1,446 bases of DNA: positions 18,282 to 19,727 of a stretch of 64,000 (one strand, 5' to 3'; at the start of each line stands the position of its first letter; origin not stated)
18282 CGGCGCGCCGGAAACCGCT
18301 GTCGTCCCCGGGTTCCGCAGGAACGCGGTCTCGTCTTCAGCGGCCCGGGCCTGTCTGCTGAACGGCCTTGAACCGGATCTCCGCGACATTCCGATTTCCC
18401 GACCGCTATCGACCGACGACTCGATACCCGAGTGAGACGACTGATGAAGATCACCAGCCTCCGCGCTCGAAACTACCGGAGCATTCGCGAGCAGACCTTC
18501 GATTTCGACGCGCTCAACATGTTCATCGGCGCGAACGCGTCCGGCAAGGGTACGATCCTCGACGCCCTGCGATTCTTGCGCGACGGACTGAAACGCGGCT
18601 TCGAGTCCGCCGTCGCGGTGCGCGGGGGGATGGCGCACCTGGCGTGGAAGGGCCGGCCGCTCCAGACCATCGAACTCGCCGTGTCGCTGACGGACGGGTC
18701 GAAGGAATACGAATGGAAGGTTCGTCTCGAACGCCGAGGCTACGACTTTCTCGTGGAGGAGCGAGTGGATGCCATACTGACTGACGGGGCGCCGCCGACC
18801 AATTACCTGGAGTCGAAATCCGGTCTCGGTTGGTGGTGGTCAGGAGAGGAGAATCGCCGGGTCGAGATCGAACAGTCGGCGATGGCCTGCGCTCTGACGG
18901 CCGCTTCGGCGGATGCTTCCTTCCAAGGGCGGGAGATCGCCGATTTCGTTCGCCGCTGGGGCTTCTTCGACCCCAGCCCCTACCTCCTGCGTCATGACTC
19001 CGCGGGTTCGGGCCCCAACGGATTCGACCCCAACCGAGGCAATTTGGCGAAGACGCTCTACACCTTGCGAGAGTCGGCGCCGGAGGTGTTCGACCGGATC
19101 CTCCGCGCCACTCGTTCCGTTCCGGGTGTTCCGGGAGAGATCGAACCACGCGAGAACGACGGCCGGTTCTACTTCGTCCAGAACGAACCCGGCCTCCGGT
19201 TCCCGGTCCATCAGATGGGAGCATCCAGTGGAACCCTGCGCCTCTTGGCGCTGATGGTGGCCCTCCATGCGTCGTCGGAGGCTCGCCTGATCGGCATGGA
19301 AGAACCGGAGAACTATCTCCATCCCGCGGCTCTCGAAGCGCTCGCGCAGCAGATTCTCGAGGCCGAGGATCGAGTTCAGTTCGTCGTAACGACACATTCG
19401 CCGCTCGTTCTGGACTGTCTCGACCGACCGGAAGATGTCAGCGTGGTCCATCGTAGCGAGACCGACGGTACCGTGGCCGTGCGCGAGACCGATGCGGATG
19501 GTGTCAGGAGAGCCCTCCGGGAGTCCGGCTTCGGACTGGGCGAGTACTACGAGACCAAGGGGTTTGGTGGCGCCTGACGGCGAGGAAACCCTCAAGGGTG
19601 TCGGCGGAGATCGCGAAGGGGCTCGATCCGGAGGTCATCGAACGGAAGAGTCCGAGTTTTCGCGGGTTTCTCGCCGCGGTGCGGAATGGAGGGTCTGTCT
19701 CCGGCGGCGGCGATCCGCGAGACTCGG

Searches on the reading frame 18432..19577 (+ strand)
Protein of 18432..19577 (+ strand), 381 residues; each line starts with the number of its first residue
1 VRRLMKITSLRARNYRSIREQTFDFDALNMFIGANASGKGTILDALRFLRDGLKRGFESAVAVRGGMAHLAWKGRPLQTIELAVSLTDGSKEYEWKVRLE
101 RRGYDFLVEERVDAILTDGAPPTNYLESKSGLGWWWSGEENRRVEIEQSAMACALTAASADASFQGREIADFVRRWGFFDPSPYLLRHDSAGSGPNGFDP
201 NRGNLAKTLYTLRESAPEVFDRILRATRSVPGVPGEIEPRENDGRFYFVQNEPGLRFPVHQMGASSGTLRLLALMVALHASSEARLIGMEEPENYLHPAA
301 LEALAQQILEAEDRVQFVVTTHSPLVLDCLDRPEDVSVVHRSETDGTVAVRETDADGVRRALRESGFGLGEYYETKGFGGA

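Call 113: search_protein_families(library=pfam, proteins=[window:18432-19577:+], max_evalue=0.0001)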
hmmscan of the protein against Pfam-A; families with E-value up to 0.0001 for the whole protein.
window:18432-19577:+ (381 aa): 4 families
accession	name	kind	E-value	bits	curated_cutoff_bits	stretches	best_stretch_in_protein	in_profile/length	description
PF13304.12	AAA_21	-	6.2e-31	109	27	1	28-328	1-304/304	AAA domain, putative AbiEii toxin, Type IV TA system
PF13175.12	AAA_15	-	2.6e-22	80.4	32.1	2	5-86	1-83/374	AAA ATPase domain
PF02463.25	SMC_N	-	1.8e-11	44.3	40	0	268-338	143-213/220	RecF/RecN/SMC N terminal domain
PF13476.12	AAA_23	-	2.9e-08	35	27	1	9-58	1-51/201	AAA domain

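Call 114: search_protein_families(library=padloc, proteins=[window:18432-19577:+], max_evalue=1e-8)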
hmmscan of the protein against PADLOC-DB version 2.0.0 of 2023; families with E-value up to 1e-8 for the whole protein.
window:18432-19577:+ (381 aa): 75 families (the best 25 are shown)
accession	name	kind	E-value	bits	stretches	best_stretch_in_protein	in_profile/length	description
PDLC04182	HEC-01A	-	7.2e-56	187.9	1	5-373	2-395/406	-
PDLC04178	HEC-01A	-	3.3e-51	172.6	1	4-373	6-375/399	-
PDLC04183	HEC-01A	-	1.8e-40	137.3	1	6-373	4-393/402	-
PDLC04175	HEC-01A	-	6.4e-38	128.7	1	5-380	4-360/363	-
PDLC04177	HEC-01A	-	1e-33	114.9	2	199-379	214-389/393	-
PDLC04180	HEC-01A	-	1.4e-33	114.7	1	5-363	1-357/382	-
PDLC02980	AriA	-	3.4e-31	107.3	1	171-328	171-304/304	-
PDLC04144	HEC-01B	-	1.5e-29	101.3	1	5-378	1-389/395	-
PDLC04391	PDC-M07A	-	3.5e-28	96.7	1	7-347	2-371/412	-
PDLC04176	HEC-01A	-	1.7e-27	94.8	1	5-355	1-346/371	-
PDLC04184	HEC-01A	-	2.6e-27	94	1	148-336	193-400/464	-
PDLC04179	HEC-01A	-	1.4e-26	91.6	2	242-348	318-424/459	-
PDLC04393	PDC-M07A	-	8.7e-26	88.9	2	167-348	189-376/435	-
PDLC02335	AbiLi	-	5.4e-25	86.1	1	5-358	48-266/326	AbiLi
PDLC04392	PDC-M07A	-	6.4e-25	86.1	2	167-348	187-374/432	-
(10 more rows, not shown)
